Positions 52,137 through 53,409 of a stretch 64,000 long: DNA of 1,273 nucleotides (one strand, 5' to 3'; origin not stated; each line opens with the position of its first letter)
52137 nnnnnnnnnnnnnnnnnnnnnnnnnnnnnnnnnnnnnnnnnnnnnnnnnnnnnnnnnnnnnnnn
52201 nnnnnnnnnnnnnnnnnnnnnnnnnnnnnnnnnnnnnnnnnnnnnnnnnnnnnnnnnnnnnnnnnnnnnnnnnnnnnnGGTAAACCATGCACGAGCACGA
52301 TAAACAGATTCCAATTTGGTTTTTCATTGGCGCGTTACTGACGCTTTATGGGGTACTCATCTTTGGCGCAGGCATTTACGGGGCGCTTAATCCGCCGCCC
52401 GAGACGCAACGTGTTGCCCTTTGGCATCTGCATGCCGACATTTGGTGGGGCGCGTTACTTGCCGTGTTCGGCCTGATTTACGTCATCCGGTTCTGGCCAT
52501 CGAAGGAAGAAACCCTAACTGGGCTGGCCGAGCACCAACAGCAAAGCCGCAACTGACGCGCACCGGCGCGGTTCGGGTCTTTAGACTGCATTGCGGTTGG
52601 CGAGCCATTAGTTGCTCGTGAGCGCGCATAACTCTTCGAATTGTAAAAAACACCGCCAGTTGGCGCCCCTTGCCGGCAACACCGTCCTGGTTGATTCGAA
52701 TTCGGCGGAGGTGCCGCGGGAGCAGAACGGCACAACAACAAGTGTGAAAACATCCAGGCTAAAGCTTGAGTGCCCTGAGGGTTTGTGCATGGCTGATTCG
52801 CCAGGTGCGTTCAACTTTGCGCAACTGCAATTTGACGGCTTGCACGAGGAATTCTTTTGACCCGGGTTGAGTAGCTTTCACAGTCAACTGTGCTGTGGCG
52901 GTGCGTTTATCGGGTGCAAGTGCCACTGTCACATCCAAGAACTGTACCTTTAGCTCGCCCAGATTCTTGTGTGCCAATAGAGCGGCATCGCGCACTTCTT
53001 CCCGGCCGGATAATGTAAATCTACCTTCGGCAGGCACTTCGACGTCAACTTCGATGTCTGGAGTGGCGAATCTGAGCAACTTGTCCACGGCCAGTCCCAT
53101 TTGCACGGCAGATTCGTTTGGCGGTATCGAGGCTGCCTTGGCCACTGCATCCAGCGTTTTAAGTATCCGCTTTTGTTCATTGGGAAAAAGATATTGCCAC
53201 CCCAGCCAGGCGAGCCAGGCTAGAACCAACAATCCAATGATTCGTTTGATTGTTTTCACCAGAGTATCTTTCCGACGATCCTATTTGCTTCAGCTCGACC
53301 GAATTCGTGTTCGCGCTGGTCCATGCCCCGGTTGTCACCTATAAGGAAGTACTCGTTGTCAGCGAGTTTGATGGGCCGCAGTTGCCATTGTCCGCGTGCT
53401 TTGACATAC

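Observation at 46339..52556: Candidate undescribed sugar-salvage to nucleotide-sugar pathway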

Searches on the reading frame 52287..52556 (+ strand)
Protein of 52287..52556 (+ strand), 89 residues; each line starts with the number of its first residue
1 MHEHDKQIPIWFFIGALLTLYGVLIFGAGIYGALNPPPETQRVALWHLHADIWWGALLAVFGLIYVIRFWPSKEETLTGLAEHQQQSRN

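Call 3: search_protein_families(library=pfam, proteins=[window:52287-52556:+], max_evalue=0.01)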
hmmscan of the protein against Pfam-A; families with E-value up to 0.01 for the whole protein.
window:52287-52556:+ (89 aa): 0 families
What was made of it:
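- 52287..52556 (+): Small two-helix membrane protein (89 aa), conserved partner of this SSS transporter. No Pfam hit (call 3).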

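Call 4: search_protein_families(library=ncbifam, proteins=[window:52287-52556:+], max_evalue=0.01)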
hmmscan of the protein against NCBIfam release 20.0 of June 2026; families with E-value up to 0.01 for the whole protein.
window:52287-52556:+ (89 aa): 0 families

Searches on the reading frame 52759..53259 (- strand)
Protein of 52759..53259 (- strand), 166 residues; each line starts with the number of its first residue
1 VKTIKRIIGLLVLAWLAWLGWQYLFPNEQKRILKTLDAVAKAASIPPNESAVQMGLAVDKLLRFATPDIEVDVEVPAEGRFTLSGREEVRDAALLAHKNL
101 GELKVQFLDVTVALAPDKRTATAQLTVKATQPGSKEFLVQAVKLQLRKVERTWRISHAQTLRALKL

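Call 3: search_protein_families(library=pfam, proteins=[window:52759-53259:-], max_evalue=0.01)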
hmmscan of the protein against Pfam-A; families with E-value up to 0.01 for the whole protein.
window:52759-53259:- (166 aa): 4 families
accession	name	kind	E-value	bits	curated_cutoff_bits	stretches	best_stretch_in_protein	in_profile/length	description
PF13474.12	SnoaL_3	-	0.00091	20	22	1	82-159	38-115/121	SnoaL-like domain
PF22243.2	DUF5018-rel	-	0.0022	18.6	28.1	0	66-97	38-70/115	DUF5018-related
PF12680.13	SnoaL_2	-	0.0035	18.3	27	1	58-132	13-79/102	SnoaL-like domain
PF13577.12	SnoaL_4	-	0.005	17.3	24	1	66-157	33-124/126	SnoaL-like domain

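Call 4: search_protein_families(library=ncbifam, proteins=[window:52759-53259:-], max_evalue=0.01)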
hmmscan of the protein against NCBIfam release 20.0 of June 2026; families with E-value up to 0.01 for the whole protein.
window:52759-53259:- (166 aa): 1 family
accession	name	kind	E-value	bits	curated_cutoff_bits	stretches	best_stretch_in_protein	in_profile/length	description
NF047648.1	MIGRI_fam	equivalog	0.005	17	28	1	4-32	2-30/55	protein MIGRI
